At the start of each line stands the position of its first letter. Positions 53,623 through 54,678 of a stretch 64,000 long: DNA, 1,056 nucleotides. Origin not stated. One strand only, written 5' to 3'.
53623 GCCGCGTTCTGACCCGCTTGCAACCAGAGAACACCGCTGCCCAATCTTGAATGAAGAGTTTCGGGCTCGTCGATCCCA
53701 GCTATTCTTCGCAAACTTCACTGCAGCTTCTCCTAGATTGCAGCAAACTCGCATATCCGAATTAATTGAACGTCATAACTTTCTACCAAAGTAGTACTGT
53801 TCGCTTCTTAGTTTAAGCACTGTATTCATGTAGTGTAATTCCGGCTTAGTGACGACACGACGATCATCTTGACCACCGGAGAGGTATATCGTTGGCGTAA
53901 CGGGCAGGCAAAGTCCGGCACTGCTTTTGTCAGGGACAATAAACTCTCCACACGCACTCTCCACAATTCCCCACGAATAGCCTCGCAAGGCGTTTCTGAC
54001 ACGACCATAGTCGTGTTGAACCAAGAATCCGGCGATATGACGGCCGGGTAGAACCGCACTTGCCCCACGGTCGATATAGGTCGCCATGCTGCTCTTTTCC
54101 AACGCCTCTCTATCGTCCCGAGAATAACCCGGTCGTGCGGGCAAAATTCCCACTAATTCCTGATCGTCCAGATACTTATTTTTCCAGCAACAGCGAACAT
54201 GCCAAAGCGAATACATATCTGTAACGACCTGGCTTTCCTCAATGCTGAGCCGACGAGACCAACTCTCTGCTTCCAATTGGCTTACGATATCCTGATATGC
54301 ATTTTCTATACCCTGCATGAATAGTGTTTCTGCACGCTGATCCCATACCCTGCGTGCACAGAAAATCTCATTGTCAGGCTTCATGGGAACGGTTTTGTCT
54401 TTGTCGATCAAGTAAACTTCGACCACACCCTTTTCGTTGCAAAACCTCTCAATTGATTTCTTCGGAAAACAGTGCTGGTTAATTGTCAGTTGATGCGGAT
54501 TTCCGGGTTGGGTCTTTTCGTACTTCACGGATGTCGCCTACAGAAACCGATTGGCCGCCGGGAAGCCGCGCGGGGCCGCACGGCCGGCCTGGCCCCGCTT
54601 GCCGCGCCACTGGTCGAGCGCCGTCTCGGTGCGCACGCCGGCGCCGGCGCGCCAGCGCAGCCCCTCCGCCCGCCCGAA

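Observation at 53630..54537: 0.9-kb low-GC islet with one DUF4238-like ORF wedged between parC and eno: candidate standalone defence gene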

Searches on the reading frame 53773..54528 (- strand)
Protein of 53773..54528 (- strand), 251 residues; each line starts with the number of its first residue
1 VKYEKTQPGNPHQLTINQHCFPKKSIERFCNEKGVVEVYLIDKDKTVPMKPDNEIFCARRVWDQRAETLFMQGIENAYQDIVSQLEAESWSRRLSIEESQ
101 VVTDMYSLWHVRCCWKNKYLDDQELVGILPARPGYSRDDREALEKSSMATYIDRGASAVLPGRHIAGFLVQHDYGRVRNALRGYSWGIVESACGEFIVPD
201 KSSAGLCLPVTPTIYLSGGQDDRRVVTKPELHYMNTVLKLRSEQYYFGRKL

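Call 4: search_protein_families(library=pfam, proteins=[window:53773-54528:-], max_evalue=10)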
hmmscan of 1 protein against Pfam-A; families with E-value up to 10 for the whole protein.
window:53773-54528:- (251 aa): 1 family
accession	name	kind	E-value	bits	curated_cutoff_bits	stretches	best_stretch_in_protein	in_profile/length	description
PF14022.11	DUF4238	-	0.0015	18.5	27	1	17-113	1-107/281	Protein of unknown function (DUF4238)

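Call 5: search_protein_families(library=padloc, proteins=[window:53773-54528:-], max_evalue=10)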
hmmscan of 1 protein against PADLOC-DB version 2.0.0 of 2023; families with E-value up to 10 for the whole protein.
window:53773-54528:- (251 aa): 0 families

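Call 6: search_protein_families(library=ncbifam, proteins=[window:53773-54528:-], max_evalue=10)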
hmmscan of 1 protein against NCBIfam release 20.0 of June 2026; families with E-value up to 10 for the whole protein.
window:53773-54528:- (251 aa): 0 families

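Call 7: search_protein_families(library=phrogs, proteins=[window:53773-54528:-], max_evalue=10)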
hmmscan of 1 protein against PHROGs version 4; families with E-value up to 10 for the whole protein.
window:53773-54528:- (251 aa): 0 families

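Call 8: find_homologous_proteins(query=window:53773-54528:-, max_evalue=0.001)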
Query window:53773-54528:- (251 aa): 105 proteins with E <= 0.001 among 555 candidates.
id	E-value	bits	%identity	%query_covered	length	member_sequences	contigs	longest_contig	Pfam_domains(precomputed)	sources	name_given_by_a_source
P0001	1.6e-169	580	99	100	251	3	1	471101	-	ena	-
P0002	9.6e-148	509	86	100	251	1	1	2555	-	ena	-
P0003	3.5e-137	474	80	100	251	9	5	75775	-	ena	-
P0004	1.5e-132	459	78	100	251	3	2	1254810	-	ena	-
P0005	1.7e-128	445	74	100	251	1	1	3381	-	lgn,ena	-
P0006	1.0e-127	443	75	100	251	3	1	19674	-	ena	-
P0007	1.5e-127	442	76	100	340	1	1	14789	-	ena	-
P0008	1.8e-126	439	74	100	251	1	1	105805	-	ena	-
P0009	1.2e-117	410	72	100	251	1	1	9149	-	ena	-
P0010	6.3e-113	394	88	76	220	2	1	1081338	-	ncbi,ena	-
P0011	4.8e-103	362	64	100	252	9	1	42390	-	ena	-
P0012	3.2e-99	350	63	100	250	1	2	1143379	-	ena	-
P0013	4.0e-95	336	61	100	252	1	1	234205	-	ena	-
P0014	3.2e-94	333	80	72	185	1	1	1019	-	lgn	-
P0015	7.7e-92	325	79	72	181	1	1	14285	-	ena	-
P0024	5.5e-68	247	49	100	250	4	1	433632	-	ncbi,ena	-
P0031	1.4e-59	220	45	99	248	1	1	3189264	-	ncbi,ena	-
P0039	1.5e-54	203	43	100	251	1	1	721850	-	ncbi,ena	-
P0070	8.0e-42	161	38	100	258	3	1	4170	PF14022.12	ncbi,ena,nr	ncbi:MAG: hypothetical protein AUJ47_07575 [Candidatus Marinimicrobia bacterium CG1_02_48_14]|nr:MAG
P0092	1.1e-33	135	34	100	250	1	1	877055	-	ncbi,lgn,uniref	ncbi:hypothetical protein [Bradyrhizobium sp. HKCCYLS20291]|uniref:hypothetical protein n=1 Tax=Brad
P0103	7.6e-24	103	29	99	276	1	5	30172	PF14022.12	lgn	-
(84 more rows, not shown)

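Call 10: find_encoding_contigs(protein=P0004, flank=6000, max_places=3)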
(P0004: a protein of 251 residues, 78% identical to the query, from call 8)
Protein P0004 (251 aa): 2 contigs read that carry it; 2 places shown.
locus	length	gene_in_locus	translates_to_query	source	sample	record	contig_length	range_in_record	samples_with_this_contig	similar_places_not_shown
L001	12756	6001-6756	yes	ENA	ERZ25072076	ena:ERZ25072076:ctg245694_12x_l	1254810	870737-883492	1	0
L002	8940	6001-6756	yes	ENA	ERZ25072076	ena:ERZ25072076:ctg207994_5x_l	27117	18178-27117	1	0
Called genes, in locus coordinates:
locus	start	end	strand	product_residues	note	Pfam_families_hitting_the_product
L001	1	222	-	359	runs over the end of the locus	PF01547:SBP_bac_1, PF13416:SBP_bac_8, PF13343:SBP_bac_6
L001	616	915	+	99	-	-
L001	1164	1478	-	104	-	PF13356:Arm-DNA-bind_3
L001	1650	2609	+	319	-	PF13384:HTH_23 (weak), PF12762:DDE_Tnp_IS1595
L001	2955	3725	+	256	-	PF11967:RecO_N, PF02565:RecO_C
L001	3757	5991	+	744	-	PF00521:DNA_topoisoIV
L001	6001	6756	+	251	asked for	-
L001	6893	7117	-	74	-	-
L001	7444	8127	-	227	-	PF13500:AAA_26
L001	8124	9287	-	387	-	PF00155:Aminotran_1_2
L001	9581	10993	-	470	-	PF00202:Aminotran_3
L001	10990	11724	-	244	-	PF03746:LamB_YcsF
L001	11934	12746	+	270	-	PF07556:DUF1538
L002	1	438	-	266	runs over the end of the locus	PF04986:Y2_Tnp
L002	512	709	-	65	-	-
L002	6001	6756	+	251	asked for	-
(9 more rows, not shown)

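Call 11: find_encoding_contigs(protein=P0010, flank=6000, max_places=3)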
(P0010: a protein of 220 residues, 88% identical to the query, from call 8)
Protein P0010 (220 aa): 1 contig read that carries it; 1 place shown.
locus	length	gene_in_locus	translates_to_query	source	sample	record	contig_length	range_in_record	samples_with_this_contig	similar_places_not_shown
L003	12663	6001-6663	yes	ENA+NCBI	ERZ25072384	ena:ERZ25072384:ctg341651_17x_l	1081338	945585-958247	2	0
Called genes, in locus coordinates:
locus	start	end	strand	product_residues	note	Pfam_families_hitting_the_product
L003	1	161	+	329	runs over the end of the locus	PF01933:CofD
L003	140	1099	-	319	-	PF13379:NMT1_2 (weak), PF09084:NMT1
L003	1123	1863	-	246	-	PF00528:BPD_transp_1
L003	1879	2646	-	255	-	PF00005:ABC_tran, PF13191:AAA_16 (weak), PF13304:AAA_21 (faint)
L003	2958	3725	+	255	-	PF11967:RecO_N, PF02565:RecO_C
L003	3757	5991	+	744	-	PF00521:DNA_topoisoIV, PF03989:DNA_gyraseA_C (faint)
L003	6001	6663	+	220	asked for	-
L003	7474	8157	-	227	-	PF13500:AAA_26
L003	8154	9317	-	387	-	PF00155:Aminotran_1_2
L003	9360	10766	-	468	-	PF00202:Aminotran_3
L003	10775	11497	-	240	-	PF03746:LamB_YcsF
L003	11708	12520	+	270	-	PF07556:DUF1538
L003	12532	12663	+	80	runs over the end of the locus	PF07556:DUF1538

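Call 12: find_encoding_contigs(protein=P0012, flank=6000, max_places=3)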
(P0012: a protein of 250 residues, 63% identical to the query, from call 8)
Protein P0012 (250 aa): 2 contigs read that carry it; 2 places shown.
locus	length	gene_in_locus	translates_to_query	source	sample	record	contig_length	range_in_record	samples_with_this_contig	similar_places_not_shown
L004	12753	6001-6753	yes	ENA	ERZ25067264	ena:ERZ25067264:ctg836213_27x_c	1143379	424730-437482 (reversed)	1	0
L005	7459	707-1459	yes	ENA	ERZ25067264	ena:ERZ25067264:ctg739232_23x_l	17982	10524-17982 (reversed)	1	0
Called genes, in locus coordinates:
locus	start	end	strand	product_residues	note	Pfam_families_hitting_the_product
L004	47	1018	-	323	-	PF13379:NMT1_2 (weak), PF09084:NMT1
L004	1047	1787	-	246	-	PF00528:BPD_transp_1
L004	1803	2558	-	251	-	PF00005:ABC_tran, PF13191:AAA_16 (weak), PF13304:AAA_21 (faint)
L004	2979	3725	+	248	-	PF11967:RecO_N, PF02565:RecO_C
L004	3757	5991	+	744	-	PF00521:DNA_topoisoIV, PF03989:DNA_gyraseA_C (faint)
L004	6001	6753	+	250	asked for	-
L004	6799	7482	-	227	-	PF13500:AAA_26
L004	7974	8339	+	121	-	PF05973:Gp49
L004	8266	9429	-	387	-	PF13384:HTH_23 (weak), PF12762:DDE_Tnp_IS1595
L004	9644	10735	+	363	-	-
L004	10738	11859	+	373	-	PF02615:Ldh_2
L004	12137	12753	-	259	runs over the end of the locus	PF00106:adh_short, PF13561:adh_short_C2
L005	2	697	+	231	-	?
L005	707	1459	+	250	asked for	-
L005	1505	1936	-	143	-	PF13500:AAA_26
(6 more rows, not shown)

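Call 13: find_encoding_contigs(protein=P0024, flank=6000, max_places=2)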
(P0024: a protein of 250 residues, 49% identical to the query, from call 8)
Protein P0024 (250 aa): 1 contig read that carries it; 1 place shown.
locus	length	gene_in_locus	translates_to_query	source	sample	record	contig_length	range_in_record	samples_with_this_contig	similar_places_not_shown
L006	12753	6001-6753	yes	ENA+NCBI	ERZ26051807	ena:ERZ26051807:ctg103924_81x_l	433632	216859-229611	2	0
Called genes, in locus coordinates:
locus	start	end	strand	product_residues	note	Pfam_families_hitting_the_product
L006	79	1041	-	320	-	PF13379:NMT1_2 (weak), PF09084:NMT1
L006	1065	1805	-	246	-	PF00528:BPD_transp_1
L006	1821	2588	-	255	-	PF00005:ABC_tran, PF13191:AAA_16 (weak), PF13304:AAA_21 (faint)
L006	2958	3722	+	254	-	PF11967:RecO_N, PF02565:RecO_C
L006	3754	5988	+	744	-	PF00521:DNA_topoisoIV, PF03989:DNA_gyraseA_C (faint)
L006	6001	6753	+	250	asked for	-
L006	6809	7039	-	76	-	-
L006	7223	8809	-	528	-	PF13007:LZ_Tnp_IS66, PF13005:zf-IS66, PF03050:DDE_Tnp_IS66, PF13817:DDE_Tnp_IS66_C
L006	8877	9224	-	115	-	PF05717:TnpB_IS66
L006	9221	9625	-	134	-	PF01527:HTH_Tnp_1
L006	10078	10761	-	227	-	PF13500:AAA_26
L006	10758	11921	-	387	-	PF00155:Aminotran_1_2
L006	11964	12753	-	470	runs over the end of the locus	PF00202:Aminotran_3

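Call 14: find_encoding_contigs(protein=P0031, flank=6000, max_places=2)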
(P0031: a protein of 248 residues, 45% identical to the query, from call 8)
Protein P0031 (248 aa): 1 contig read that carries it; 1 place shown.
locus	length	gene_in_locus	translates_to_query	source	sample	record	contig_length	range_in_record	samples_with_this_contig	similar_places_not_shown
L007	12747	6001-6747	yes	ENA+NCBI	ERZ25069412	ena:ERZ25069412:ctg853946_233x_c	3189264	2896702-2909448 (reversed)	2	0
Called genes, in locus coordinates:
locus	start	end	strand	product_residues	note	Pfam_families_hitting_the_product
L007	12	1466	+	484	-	PF07916:TraG_N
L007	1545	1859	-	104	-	-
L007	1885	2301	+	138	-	-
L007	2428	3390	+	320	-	PF07514:TraI_2 (faint), PF07515:TraI_2_C (weak)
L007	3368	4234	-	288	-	PF14659:Phage_int_SAM_3 (weak), PF00589:Phage_integrase, PF22823:MrpR_C_cat (faint)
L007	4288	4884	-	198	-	PF00589:Phage_integrase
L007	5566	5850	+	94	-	-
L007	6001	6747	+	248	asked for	-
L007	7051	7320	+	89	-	-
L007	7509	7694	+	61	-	-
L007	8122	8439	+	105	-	-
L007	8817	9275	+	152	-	PF00565:SNase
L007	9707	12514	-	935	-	-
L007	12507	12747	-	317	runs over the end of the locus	PF13289:SIR2_2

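Call 15: find_encoding_contigs(protein=P0039, flank=6000, max_places=2)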
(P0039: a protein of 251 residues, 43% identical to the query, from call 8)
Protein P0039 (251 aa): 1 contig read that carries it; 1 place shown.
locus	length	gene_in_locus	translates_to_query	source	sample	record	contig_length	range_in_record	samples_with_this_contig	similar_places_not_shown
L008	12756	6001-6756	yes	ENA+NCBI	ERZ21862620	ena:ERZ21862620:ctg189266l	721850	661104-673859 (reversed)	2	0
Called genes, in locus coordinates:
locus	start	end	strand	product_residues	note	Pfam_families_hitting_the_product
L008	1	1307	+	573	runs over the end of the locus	PF13205:Big_5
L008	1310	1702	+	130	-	-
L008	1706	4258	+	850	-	PF00413:Peptidase_M10, PF13620:CarboxypepD_reg (faint), PF10282:Lactonase, PF08450:SGL (faint), PF02239:Cytochrom_D1 (faint), PF21783:YNCE (faint), PF23414:Beta-prop_EML_2 (faint), PF25174:Beta-prop_THOC3 (weak)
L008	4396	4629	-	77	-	-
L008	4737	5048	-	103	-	-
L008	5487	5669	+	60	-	PF21748:UPF0150 (weak)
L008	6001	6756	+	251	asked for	-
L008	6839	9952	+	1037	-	PF02384:N6_Mtase (weak), PF18135:Type_ISP_C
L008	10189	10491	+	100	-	-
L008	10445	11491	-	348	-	PF00665:rve, PF13683:rve_3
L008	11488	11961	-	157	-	-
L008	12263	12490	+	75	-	-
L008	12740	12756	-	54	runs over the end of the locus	-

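Call 16: find_encoding_contigs(protein=P0092, flank=6000, max_places=2)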
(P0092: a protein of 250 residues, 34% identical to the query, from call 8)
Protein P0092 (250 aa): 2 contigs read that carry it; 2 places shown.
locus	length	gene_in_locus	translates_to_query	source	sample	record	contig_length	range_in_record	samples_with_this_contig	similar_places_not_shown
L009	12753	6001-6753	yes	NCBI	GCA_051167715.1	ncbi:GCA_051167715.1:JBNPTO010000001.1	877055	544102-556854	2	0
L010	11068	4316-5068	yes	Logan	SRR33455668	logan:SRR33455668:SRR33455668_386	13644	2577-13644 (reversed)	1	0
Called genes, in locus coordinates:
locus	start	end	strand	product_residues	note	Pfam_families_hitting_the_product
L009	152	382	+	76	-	-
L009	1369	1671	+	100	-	PF00216:Bac_DNA_binding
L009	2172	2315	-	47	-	-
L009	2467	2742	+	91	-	-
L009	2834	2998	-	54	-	-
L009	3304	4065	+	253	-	PF02146:SIR2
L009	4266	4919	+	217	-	PF00313:CSD, PF08206:OB_RNB (faint), PF00313:CSD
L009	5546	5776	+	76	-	-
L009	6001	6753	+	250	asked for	-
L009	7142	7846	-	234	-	PF00005:ABC_tran, PF02463:SMC_N (faint), PF13304:AAA_21 (faint)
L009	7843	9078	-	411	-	PF12704:MacB_PCD, PF02687:FtsX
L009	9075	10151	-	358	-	PF25917:BSH_RND, PF25973:BSH_CzcB (weak), PF25954:Beta-barrel_RND_2, PF25989:YknX_C (weak)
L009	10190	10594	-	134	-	-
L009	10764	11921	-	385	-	PF01757:Acyl_transf_3 (weak), PF10129:OpgC_C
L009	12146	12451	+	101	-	PF04800:NDUS4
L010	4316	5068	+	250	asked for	-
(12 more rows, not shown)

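Call 19: search_protein_representatives(protein=window:53773-54528:-)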
Query: 251 residues. Proteins with E-value up to 0.001 (for the whole library): 600; up to 1e-10: 423; up to 1e-30: 122. The best 150 are listed.
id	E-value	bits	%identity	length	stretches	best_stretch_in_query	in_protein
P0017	1.7e-82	293.1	53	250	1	1-251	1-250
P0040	9.0e-55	202.2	43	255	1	2-251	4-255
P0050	7.4e-52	192.7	42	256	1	8-251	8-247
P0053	1.3e-51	191.9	43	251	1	1-249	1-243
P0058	2.8e-50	187.5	40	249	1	3-250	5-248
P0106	6.0e-49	183.1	44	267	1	4-203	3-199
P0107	1.1e-48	182.3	39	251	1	1-250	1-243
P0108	6.6e-47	176.4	38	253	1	1-250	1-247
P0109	2.8e-45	171.1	38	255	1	1-249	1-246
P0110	5.6e-45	170.1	34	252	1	1-251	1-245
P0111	1.6e-44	168.6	38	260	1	1-250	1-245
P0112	2.8e-44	167.8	41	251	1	1-250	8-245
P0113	8.6e-44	166.2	39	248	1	1-247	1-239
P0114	2.3e-43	164.8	39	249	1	2-251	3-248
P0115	6.2e-43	163.4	38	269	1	2-247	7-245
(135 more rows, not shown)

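Call 22: search_protein_families(library=pfam, alignment_id=A1, max_evalue=0.01)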
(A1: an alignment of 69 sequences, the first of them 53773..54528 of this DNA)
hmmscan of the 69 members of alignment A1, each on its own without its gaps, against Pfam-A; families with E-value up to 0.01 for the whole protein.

A. member 1, window:53773-54528:- (251 aa): 1 family
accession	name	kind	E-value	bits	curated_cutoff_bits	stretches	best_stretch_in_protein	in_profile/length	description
PF14022.11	DUF4238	-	0.0015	18.5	27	1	17-113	1-107/281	Protein of unknown function (DUF4238)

B. families by the number of members that match (of 69 scanned): 3 families
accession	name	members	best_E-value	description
PF14022.11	DUF4238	46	1.7e-10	Protein of unknown function (DUF4238)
PF04984.19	Phage_sheath_1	1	0.0064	Phage tail sheath protein subtilisin-like domain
PF15247.11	SLBP_RNA_bind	1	0.0071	Histone RNA hairpin-binding protein RNA-binding domain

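Call 23: search_protein_families(library=padloc, alignment_id=A1, max_evalue=0.1)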
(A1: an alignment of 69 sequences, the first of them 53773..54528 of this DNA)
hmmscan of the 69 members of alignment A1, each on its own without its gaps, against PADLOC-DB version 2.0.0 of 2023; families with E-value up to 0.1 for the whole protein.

A. member 1, window:53773-54528:- (251 aa): 0 families

B. families by the number of members that match (of 69 scanned): 5 families
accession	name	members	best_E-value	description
PDLC01153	HTH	3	0.0057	HTH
PDLC03213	mREase_II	2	0.00059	Type II methyl-directed restriction enzyme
PDLC00573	JetB3|JetB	1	0.0073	Unknown function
PDLC04004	PD-Lambda-5_A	1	0.0087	-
PDLC00260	LmuB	1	0.039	DUF4297 domain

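Call 25: search_solved_structures(query=A1, max_evalue=10, show_alignments=2)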
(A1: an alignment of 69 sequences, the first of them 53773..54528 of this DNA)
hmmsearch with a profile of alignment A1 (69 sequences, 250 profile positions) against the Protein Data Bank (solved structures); distinct sequences matched with E-value up to 10: 1.
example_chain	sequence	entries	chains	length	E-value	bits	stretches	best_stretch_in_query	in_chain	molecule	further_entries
6v39_2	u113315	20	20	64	1.1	11.8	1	2-49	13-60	50S ribosomal protein L35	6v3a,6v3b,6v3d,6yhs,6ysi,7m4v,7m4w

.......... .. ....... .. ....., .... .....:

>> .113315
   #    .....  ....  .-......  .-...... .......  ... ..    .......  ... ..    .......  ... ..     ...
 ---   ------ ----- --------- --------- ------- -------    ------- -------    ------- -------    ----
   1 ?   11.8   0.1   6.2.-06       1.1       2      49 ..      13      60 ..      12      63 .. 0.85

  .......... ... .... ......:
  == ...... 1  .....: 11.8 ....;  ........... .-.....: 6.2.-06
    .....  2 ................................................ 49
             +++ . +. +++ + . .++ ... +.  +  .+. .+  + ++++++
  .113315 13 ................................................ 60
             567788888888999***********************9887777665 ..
